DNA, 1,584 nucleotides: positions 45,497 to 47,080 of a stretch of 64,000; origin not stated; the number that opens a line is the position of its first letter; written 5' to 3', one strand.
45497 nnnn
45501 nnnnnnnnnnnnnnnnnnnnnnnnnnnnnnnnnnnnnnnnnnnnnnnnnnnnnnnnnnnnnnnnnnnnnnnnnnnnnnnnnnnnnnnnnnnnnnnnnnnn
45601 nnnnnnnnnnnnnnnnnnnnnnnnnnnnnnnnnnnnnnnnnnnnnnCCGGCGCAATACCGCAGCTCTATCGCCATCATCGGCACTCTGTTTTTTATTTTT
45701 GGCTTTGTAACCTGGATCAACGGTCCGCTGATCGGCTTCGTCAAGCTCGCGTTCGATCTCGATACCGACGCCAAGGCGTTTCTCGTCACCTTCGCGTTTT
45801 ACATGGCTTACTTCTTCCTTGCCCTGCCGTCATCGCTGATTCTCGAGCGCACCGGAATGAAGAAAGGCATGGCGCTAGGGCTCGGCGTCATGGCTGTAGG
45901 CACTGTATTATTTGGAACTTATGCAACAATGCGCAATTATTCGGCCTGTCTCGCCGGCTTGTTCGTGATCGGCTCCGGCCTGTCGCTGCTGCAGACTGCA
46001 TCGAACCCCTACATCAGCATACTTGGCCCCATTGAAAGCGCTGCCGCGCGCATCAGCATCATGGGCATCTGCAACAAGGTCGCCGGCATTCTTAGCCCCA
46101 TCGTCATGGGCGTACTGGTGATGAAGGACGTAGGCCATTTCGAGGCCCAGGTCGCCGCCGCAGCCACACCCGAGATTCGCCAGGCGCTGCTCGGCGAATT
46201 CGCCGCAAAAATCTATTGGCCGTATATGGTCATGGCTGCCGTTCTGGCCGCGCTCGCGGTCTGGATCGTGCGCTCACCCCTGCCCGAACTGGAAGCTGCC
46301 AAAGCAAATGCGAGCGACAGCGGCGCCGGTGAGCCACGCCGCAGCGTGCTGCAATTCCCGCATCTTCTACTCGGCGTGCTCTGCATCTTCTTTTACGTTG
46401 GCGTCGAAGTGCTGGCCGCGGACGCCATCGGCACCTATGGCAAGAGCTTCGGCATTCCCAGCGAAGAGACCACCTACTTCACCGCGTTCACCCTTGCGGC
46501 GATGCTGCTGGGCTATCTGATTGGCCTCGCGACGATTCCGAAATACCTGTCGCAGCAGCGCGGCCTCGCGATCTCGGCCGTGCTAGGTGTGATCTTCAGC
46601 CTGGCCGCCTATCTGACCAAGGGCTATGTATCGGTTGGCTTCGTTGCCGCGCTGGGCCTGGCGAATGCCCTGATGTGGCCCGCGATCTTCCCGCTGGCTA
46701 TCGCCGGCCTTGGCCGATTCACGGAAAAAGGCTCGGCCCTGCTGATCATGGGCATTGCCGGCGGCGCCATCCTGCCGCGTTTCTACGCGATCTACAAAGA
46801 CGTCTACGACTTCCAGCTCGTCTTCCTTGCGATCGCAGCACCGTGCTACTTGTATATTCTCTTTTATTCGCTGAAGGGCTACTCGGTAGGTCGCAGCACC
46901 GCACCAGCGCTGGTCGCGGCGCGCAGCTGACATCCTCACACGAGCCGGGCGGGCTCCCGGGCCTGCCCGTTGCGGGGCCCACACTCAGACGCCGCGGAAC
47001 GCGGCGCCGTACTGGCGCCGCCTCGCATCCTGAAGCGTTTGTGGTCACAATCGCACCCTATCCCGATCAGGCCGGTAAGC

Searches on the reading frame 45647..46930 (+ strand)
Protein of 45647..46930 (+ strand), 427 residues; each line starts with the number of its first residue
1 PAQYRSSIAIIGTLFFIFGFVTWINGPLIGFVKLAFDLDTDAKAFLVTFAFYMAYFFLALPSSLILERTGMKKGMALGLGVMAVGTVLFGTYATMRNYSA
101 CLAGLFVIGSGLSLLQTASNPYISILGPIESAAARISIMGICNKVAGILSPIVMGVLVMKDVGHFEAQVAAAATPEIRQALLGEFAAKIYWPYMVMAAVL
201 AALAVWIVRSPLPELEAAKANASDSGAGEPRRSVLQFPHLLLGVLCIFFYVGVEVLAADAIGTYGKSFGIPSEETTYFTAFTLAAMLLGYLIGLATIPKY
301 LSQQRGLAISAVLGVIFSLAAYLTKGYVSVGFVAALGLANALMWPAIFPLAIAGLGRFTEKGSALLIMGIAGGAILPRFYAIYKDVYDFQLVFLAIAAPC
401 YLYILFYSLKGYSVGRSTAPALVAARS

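Call 86: search_protein_families(library=ncbifam, proteins=[window:45647-46930:+], max_evalue=0.1)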
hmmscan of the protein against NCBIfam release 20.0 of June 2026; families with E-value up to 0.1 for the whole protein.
window:45647-46930:+ (427 aa): 5 families
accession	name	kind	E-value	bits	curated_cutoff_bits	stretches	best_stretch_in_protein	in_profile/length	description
TIGR01272.1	gluP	subfamily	2.3e-108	362.4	202.55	1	89-407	1-310/310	glucose/galactose MFS transporter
NF046060.1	NagP_SO3503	equivalog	9.3e-108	360.9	625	2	8-323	8-311/423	N-acetylglucosamine MFS transporter NagP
TIGR00885.1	fucP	equivalog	8.3e-50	170.1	280.4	1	9-407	6-407/410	L-fucose:H+ symporter permease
NF007524.0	PRK10133.1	equivalog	1.2e-39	136.4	427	1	7-388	27-409/438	L-fucose:H+ symporter permease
TIGR00893.1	2A0114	subfamily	0.0022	17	395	1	38-160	24-145/399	D-galactonate transporter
